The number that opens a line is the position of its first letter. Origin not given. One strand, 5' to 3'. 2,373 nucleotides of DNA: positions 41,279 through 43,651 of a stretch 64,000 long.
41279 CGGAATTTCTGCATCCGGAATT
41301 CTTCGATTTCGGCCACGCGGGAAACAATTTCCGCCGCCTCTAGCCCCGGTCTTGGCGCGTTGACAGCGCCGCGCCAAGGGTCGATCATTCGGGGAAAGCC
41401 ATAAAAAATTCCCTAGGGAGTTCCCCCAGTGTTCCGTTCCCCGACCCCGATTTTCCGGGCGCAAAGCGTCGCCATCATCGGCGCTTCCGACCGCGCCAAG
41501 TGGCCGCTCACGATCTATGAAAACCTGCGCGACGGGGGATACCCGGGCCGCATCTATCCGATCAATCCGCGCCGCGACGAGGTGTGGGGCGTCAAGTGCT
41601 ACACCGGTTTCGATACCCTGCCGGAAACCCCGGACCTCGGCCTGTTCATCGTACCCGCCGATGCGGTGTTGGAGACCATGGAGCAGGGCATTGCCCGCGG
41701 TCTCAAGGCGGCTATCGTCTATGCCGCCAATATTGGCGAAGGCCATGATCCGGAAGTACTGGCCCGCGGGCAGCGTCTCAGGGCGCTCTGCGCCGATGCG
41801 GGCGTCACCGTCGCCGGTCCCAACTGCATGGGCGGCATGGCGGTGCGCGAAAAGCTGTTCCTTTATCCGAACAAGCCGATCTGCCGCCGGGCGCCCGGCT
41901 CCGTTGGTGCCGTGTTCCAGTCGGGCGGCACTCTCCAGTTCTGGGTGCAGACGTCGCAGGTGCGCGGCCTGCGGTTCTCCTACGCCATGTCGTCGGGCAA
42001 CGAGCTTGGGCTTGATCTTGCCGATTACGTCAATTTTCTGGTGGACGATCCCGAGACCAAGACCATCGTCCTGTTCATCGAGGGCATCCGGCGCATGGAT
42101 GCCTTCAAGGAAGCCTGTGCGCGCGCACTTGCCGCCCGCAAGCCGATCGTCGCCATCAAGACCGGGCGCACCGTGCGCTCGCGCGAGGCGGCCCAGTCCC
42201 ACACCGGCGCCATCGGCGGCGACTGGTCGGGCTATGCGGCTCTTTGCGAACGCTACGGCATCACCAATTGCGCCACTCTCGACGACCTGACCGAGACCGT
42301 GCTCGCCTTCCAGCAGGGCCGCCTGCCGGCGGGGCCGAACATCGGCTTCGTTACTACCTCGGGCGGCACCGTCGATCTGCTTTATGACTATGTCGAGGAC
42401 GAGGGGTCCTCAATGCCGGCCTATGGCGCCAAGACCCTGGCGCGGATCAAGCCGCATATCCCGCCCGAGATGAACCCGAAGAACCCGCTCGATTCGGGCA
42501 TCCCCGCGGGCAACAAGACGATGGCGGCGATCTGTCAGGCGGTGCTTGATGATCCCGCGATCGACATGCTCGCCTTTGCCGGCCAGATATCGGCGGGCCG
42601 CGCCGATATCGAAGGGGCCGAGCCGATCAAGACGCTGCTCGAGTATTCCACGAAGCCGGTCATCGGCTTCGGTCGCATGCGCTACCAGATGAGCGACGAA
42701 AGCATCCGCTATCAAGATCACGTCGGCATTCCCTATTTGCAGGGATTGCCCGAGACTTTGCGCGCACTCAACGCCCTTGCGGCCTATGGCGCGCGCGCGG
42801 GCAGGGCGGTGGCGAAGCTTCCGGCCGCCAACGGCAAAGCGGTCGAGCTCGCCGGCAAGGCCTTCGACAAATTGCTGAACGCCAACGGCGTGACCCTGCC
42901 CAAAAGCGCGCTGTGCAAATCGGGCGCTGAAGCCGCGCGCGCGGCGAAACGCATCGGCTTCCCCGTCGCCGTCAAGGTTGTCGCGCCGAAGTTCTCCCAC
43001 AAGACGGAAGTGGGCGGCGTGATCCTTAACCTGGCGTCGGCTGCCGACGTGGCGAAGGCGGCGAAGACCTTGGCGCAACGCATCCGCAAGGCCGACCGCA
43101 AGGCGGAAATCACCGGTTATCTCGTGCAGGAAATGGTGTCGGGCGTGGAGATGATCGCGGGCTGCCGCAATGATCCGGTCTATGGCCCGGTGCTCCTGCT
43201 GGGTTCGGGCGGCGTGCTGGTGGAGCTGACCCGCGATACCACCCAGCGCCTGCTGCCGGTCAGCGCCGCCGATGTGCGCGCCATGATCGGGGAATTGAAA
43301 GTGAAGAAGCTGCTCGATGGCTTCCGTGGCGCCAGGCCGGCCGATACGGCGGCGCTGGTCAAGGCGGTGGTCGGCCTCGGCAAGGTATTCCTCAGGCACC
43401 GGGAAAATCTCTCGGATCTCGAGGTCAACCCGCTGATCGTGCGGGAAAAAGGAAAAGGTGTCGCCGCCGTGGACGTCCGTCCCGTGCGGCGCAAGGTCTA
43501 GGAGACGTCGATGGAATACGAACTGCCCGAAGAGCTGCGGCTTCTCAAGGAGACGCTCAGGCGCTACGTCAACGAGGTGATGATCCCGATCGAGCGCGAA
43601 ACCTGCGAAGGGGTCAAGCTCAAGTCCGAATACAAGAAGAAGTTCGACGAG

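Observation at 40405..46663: Phenylpropanoid/hydroxycinnamate side-chain cleavage cluster using an NDP-forming (FerA-type) CoA synthetase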

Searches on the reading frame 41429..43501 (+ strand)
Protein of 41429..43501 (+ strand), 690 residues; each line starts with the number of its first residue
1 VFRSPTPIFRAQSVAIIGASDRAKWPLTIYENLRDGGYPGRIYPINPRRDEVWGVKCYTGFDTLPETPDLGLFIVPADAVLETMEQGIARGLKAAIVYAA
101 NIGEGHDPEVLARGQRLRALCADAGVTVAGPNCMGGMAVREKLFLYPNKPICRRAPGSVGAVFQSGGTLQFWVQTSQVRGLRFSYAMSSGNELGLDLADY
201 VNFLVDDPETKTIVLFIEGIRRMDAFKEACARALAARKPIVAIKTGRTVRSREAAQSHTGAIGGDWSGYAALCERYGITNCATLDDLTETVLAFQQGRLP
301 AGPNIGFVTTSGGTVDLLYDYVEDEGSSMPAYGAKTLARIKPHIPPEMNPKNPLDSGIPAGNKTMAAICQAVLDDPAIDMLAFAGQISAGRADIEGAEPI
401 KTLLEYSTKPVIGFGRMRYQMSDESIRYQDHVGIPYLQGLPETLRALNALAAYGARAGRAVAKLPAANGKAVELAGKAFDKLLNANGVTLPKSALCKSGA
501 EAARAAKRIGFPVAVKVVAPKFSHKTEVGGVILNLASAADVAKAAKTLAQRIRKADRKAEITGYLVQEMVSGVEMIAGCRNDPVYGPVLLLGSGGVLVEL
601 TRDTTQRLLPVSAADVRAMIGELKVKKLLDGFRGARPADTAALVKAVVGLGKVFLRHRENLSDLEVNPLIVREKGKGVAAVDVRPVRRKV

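Call 3: search_protein_families(library=pfam, proteins=[window:41429-43501:+])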
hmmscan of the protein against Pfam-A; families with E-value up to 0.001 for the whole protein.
window:41429-43501:+ (690 aa): 4 families
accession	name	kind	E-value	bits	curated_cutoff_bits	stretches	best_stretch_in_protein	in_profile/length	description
PF13549.11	ATP-grasp_5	-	9.1e-60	202.2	27.6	1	473-684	9-218/221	ATP-grasp domain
PF13607.11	Succ_CoA_lig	-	2.7e-37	128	27.4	1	156-293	1-137/138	Succinyl-CoA ligase like flavodoxin domain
PF13380.12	CoA_binding_2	-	9.5e-18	65.2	22.8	1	13-135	2-112/116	CoA binding domain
PF02629.25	CoA_binding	-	1.7e-07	32.3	22.3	1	11-99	3-95/97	CoA binding domain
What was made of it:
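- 41429..43501 (+): NDP(ADP)-forming acyl-CoA synthetase, fused alpha-beta, 690 aa (core gene 1). Pfam CoA_binding_2, Succ_CoA_lig and ATP-grasp_5 (call 3).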

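Call 4: search_protein_families(library=ncbifam, proteins=[window:41429-43501:+])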
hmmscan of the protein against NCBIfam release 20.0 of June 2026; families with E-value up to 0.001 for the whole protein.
window:41429-43501:+ (690 aa): 9 families
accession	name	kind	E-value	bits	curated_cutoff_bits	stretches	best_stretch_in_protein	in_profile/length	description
NF045494.1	AcCoALig_Archglob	equivalog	1.7e-100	337.4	1200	2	8-423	221-633/665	acetate--CoA ligase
NF045493.1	HydDutCoALig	equivalog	5e-98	329.4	1300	1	6-684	4-695/698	4-hydroxybutyrate--CoA ligase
NF045492.1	HydPropCoALig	equivalog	5e-95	319.3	1300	2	480-678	25-222/700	3-hydroxypropionate--CoA ligase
TIGR02717.1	AcCoA-syn-alpha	equivalog_domain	2.8e-77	260.3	567.15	1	8-453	4-446/447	acetate--CoA ligase alpha subunit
NF004230.0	PRK05678.1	equivalog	1.4e-09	37.6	336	1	73-291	71-284/291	succinate--CoA ligase subunit alpha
TIGR01019.1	sucCoAalpha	subfamily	3.9e-08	33.1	353.2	1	117-270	106-257/286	succinate--CoA ligase subunit alpha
NF001913.0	PRK00696.1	equivalog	1.2e-06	27.8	370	1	481-682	10-213/388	ADP-forming succinate--CoA ligase subunit beta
NF010623.0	PRK14016.1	subfamily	1.5e-05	23.3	877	1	480-554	219-288/871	cyanophycin synthetase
TIGR02068.2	cya_phycin_syn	equivalog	0.00012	20.2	850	1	471-555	207-288/862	cyanophycin synthetase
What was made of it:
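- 41429..43501 (+): All NCBIfam equivalog scores are far below cut-off (call 4).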

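Call 7: search_solved_structures(query=window:41429-43501:+, show_alignments=1)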
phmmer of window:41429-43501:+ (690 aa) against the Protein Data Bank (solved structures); distinct sequences matched with E-value up to 0.001: 16.
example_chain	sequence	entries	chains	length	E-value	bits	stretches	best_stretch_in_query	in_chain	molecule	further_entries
8wzu_A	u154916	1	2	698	1.3e-90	308.1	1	5-684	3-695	4-hydroxybutyrate--CoA ligase [ADP-forming]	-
9y43_A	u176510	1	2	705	3e-79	270.5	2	481-678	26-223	3-hydroxypropionate--CoA ligase [ADP-forming]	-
7cm9_A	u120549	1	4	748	4.5e-79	270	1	10-683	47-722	DMSP lyase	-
2csu_A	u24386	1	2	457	2.9e-54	188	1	9-450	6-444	457aa long hypothetical protein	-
9it0_A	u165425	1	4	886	4.3e-49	170.9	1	7-682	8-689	Protein acetyltransferase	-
9isq_A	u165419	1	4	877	1.1e-48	169.6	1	8-682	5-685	Protein acetyltransferase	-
4xyl_B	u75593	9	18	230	6.6e-43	150.5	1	481-686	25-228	beta subunit of Acyl-CoA synthetase (NDP forming) | Uncharacterized protein | beta subunit of acetyl-CoA synthetase (NDP forming)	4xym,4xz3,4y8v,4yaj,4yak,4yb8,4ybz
4xyl_A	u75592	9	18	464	5.8e-41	144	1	8-434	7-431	alpha subunit of Acyl-CoA synthetase (NDP forming) | Acyl-CoA synthetase (NDP forming) | alpha subunit of acetyl-CoA synthetase (NDP forming)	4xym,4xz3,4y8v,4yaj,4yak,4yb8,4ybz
1wr2_A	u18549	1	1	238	3.6e-36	128.2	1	480-686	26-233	hypothetical protein PH1789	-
9isb_A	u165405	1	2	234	2.4e-21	79.2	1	478-682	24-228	Protein acetyltransferase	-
1y81_A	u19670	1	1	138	3.1e-08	35.9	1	12-94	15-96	conserved hypothetical protein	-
2yv2_A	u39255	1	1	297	7e-08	34.7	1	50-263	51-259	Succinyl-CoA synthetase alpha chain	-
2d59_A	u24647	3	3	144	4.3e-07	32.1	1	9-95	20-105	hypothetical protein PH1109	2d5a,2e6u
3q9n_A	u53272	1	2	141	3.4e-05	25.8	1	9-92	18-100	CoA binding protein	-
3q9u_A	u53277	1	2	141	3.6e-05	25.7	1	9-93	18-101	CoA binding protein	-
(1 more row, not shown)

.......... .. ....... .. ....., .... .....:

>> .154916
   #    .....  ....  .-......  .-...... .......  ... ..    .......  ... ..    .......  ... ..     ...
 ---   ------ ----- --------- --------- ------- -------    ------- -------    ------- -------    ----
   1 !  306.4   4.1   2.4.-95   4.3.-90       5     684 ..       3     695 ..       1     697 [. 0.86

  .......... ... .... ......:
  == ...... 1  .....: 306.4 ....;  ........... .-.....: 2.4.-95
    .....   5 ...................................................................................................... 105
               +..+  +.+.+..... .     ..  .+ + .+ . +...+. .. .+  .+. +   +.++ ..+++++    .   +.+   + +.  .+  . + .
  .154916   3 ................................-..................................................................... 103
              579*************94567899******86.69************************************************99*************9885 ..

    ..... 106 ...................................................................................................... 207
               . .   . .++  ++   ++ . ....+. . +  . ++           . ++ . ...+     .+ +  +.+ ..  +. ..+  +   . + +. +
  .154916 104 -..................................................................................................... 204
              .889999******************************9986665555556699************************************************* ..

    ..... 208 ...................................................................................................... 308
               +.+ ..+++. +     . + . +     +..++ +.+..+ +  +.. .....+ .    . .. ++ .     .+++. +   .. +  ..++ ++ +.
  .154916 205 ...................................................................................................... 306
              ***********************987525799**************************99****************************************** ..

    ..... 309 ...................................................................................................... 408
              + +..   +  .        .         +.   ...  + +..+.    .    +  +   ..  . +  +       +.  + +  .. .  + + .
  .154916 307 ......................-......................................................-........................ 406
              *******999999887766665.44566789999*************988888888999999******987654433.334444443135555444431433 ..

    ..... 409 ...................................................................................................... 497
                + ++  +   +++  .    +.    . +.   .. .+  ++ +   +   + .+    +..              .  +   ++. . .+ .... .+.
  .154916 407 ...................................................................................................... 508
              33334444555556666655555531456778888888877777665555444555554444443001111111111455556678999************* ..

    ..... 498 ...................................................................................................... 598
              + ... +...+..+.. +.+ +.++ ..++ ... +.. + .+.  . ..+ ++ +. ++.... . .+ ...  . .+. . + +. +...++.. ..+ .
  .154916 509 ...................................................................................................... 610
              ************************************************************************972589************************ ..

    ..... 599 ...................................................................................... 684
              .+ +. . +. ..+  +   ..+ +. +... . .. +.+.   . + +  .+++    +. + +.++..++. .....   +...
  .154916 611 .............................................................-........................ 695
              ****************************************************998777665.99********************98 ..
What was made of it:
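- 41429..43501 (+): Best PDB relative is the ADP-forming 4-hydroxybutyrate-CoA ligase 8wzu, E 1e-90 (call 7).
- The synthetase's best solved relatives are hydroxy-acid ligases (call 7).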

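Call 20: find_homologous_proteins(query=window:41429-43501:+)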
Query window:41429-43501:+ (690 aa): 1814 proteins with E <= 0.001 among 8000 candidates; the best 120 are listed.
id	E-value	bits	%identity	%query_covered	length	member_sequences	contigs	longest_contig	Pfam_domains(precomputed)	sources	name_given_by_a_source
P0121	0.0e+0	1530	99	100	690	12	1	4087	PF02629.26,PF13607.12,PF13549.12,PF13380.13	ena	-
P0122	0.0e+0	1390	89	100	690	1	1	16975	PF02629.26,PF13607.12,PF13549.12,PF13380.13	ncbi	-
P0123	0.0e+0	1367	88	100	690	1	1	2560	PF02629.26,PF13607.12,PF13549.12,PF13380.13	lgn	-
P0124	0.0e+0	1288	82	100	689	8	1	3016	PF02629.26,PF13607.12,PF13549.12,PF13380.13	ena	-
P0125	0.0e+0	1282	82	100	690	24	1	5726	PF02629.26,PF13607.12,PF13549.12,PF13380.13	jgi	jgi:acetyltransferase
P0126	0.0e+0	1225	78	100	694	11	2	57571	PF02629.26,PF13607.12,PF13549.12,PF13380.13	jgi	jgi:acetyltransferase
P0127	0.0e+0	1223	78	100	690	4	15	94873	PF02629.26,PF13607.12,PF13549.12,PF13380.13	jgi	jgi:acyl-CoA synthetase (NDP forming)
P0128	0.0e+0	1217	78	100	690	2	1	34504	PF02629.26,PF13607.12,PF13549.12,PF13380.13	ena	-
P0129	0.0e+0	1214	77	100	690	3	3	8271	PF02629.26,PF13607.12,PF13549.12,PF13380.13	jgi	jgi:acyl-CoA synthetase (NDP forming)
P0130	0.0e+0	1214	77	100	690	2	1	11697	PF02629.26,PF13607.12,PF13549.12,PF13380.13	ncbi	-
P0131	0.0e+0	1206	77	100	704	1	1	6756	PF02629.26,PF13607.12,PF13549.12,PF13380.13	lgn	-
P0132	0.0e+0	1187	76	100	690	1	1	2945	PF02629.26,PF13607.12,PF13549.12,PF13380.13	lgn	-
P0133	0.0e+0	1180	76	100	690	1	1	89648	PF02629.26,PF13607.12,PF13549.12,PF13380.13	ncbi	-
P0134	0.0e+0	1082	70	100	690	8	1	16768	PF02629.26,PF13607.12,PF13549.12,PF13380.13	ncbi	ncbi:MAG TPA: acetate--CoA ligase family protein [Alphaproteobacteria bacterium]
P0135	0.0e+0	1079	70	100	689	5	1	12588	PF02629.26,PF13607.12,PF13549.12,PF13380.13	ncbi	-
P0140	0.0e+0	1045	68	100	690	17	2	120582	PF02629.26,PF13607.12,PF13549.12,PF13380.13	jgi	jgi:acetyltransferase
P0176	1.2e-257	875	59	100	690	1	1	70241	PF02629.26,PF13607.12,PF13549.12,PF13380.13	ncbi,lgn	ncbi:MAG: acetate--CoA ligase family protein [Gemmatimonas sp.]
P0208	1.3e-249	848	55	100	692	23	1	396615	PF02629.26,PF13607.12,PF13549.12,PF13380.13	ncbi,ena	-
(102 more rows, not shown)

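Call 30: find_encoding_contigs(protein=P0140, flank=9000, max_places=1)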
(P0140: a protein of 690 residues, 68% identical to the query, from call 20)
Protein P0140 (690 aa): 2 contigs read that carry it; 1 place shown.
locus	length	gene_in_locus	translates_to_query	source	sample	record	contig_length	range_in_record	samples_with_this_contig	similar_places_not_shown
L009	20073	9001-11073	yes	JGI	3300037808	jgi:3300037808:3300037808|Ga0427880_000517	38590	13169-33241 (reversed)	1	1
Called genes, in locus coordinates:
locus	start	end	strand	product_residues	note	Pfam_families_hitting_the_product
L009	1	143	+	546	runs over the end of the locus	PF20695:UbiD_N (faint), PF01977:UbiD, PF20696:UbiD_C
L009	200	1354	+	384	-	PF02771:Acyl-CoA_dh_N, PF02770:Acyl-CoA_dh_M, PF00441:Acyl-CoA_dh_1, PF08028:Acyl-CoA_dh_2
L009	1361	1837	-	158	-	PF07883:Cupin_2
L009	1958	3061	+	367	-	PF04909:Amidohydro_2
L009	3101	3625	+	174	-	-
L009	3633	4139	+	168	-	-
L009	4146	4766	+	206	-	PF13875:DUF4202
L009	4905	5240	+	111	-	PF07238:PilZ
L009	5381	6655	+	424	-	-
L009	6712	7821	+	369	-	PF04909:Amidohydro_2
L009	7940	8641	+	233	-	PF01738:DLH, PF00326:Peptidase_S9 (weak)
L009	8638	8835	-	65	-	-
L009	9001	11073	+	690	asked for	PF02629:CoA_binding, PF13380:CoA_binding_2, PF13607:Succ_CoA_lig, PF13549:ATP-grasp_5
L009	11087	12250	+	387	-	PF02771:Acyl-CoA_dh_N, PF02770:Acyl-CoA_dh_M, PF00441:Acyl-CoA_dh_1, PF08028:Acyl-CoA_dh_2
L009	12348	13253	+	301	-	PF00378:ECH_1, PF16113:ECH_2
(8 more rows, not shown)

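Call 31: find_encoding_contigs(protein=P0176, flank=9000, max_places=1)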
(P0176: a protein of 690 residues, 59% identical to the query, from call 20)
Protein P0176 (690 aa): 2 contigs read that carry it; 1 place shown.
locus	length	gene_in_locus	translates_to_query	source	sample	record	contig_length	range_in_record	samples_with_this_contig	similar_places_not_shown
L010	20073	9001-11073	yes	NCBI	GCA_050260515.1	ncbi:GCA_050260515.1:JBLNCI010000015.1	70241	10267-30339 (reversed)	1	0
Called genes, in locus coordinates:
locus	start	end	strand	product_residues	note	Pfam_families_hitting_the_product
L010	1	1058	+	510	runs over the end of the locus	PF05159:Capsule_synth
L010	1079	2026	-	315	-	-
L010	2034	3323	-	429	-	PF13489:Methyltransf_23, PF13649:Methyltransf_25 (weak), PF08241:Methyltransf_11 (weak), PF08242:Methyltransf_12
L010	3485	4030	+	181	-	PF00908:dTDP_sugar_isom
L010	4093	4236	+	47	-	-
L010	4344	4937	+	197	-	PF13649:Methyltransf_25 (weak)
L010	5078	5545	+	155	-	-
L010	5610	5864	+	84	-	PF03083:MtN3_slv (weak), PF04193:PQ-loop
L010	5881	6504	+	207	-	PF13875:DUF4202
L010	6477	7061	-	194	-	PF04972:BON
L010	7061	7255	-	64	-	-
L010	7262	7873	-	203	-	PF02979:NHase_alpha, PF14407:Frankia_peptide (faint), PF27793:RNP_Burkhold (faint)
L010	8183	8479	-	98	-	PF02211:NHase_beta_C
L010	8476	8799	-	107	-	PF21006:NHase_beta_N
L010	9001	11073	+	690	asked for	PF02629:CoA_binding (weak), PF13380:CoA_binding_2, PF13607:Succ_CoA_lig, PF13549:ATP-grasp_5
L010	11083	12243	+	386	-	PF02771:Acyl-CoA_dh_N, PF02770:Acyl-CoA_dh_M, PF00441:Acyl-CoA_dh_1, PF08028:Acyl-CoA_dh_2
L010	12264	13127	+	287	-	PF00378:ECH_1, PF16113:ECH_2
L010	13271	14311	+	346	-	PF03401:TctC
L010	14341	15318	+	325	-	PF01145:Band_7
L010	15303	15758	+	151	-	PF01957:NfeD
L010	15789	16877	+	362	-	-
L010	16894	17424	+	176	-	-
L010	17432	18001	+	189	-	PF02775:TPP_enzyme_C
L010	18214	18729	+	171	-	PF07883:Cupin_2 (weak)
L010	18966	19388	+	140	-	-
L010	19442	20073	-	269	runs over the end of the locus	PF03096:Ndr (weak), PF00561:Abhydrolase_1, PF12697:Abhydrolase_6, PF12146:Hydrolase_4, PF08386:Abhydrolase_4 (weak)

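Call 32: find_encoding_contigs(protein=P0208, flank=9000, max_places=1)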
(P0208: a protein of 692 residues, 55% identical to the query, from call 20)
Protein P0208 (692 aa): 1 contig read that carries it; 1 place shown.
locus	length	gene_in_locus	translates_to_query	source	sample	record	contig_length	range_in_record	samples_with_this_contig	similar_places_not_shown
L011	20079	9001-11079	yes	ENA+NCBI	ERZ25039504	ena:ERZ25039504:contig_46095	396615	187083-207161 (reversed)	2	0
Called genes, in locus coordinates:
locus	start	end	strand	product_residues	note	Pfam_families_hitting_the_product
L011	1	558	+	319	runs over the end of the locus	PF00970:FAD_binding_6 (faint), PF00175:NAD_binding_1 (weak), PF08030:NAD_binding_6 (faint), PF00111:Fer2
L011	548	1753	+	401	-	PF01408:GFO_IDH_MocA, PF22725:GFO_IDH_MocA_C3, PF02894:GFO_IDH_MocA_C (weak)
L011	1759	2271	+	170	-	PF01047:MarR, PF12802:MarR_2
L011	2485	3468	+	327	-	PF03401:TctC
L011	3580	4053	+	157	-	PF07331:TctB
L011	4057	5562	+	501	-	PF01970:TctA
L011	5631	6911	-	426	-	PF00083:Sugar_tr (faint), PF07690:MFS_1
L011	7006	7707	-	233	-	PF00857:Isochorismatase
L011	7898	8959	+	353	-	PF03401:TctC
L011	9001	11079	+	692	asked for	PF02629:CoA_binding (weak), PF13380:CoA_binding_2, PF13607:Succ_CoA_lig, PF13549:ATP-grasp_5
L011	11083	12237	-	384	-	PF02771:Acyl-CoA_dh_N, PF02770:Acyl-CoA_dh_M, PF00441:Acyl-CoA_dh_1, PF08028:Acyl-CoA_dh_2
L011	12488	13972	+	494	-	PF00890:FAD_binding_2, PF01266:DAO (weak), PF07992:Pyr_redox_2 (faint), PF12831:FAD_oxidored (weak)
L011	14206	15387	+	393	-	PF03972:MmgE_PrpD_N, PF19305:MmgE_PrpD_C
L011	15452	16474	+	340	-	PF03401:TctC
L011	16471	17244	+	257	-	PF01177:Asp_Glu_race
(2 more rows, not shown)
